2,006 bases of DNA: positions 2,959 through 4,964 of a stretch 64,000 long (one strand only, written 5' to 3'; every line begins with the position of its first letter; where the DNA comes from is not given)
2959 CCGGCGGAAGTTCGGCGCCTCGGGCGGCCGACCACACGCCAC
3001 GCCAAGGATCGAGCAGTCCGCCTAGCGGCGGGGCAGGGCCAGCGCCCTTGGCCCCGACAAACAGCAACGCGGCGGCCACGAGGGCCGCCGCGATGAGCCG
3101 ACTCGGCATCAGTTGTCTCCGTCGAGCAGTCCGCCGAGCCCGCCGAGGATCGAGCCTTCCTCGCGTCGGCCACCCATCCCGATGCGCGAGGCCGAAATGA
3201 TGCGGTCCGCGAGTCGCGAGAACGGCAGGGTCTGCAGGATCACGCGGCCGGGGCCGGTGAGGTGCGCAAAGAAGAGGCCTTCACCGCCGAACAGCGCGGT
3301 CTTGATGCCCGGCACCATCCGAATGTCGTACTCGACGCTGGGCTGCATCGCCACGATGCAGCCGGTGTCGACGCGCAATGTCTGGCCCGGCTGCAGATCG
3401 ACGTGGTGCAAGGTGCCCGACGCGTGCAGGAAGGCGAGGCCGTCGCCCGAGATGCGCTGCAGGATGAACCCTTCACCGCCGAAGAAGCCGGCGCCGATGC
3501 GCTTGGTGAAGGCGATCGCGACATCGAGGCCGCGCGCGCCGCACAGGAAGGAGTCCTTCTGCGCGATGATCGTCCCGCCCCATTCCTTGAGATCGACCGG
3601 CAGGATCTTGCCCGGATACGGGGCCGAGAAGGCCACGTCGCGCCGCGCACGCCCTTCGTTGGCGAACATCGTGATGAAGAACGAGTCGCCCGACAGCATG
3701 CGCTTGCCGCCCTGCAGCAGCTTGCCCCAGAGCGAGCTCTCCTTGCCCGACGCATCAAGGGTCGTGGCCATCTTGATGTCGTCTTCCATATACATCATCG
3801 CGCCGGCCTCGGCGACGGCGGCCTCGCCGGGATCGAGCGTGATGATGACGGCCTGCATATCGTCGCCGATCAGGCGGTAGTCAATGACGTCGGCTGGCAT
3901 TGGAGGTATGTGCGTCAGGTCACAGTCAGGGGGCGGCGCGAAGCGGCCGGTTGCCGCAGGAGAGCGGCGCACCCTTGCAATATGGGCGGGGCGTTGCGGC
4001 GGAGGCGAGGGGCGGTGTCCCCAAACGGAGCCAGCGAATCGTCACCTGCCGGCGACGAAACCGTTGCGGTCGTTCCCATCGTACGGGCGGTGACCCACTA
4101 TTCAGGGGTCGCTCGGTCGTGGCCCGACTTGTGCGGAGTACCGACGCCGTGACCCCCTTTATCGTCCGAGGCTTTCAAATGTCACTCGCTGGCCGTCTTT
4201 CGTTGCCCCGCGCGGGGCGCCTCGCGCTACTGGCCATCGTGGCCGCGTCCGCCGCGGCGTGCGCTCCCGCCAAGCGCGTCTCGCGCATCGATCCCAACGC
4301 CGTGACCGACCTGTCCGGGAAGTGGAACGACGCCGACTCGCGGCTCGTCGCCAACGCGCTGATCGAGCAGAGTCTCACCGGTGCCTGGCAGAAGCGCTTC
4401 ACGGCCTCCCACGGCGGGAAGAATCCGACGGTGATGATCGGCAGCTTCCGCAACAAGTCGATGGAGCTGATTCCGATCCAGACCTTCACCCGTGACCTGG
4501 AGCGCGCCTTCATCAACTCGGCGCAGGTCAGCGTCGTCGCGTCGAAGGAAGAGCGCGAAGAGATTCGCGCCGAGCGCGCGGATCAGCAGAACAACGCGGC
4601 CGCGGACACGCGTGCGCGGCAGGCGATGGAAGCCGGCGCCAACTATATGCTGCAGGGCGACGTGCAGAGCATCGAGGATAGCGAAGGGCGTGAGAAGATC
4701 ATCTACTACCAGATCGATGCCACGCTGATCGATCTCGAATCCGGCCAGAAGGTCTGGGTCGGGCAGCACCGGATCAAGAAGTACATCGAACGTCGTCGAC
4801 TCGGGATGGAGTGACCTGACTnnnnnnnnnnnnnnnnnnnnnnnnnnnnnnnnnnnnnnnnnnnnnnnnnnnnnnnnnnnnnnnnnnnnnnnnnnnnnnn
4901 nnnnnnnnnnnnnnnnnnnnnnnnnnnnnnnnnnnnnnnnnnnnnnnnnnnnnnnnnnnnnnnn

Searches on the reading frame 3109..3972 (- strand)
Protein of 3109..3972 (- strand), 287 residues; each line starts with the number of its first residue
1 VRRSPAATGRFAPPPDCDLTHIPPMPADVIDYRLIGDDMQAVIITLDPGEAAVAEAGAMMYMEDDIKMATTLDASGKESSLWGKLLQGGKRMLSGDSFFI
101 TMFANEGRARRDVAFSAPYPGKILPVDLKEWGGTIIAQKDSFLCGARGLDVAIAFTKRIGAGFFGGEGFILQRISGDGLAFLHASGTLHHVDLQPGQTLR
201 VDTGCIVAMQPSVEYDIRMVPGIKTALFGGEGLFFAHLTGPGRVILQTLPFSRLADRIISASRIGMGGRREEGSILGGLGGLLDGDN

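Call 29: search_protein_families(library=pfam, proteins=[window:3109-3972:-], max_evalue=0.001)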
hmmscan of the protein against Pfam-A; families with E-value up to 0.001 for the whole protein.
window:3109-3972:- (287 aa): 1 family
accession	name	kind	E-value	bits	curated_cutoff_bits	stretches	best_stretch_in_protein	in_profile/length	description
PF01987.23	AIM24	-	8.4e-71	238.3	25.7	1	32-249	1-205/205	Mitochondrial biogenesis AIM24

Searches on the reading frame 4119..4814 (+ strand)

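Call 29: search_protein_families(library=pfam, proteins=[window:4119-4814:+], max_evalue=0.001)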
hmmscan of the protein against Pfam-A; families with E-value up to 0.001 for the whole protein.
window:4119-4814:+ (231 aa): 1 family
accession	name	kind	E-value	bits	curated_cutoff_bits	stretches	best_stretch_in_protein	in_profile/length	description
PF13036.11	LpoB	-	8e-34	117.1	22.3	1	73-219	1-147/147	Peptidoglycan-synthase activator LpoB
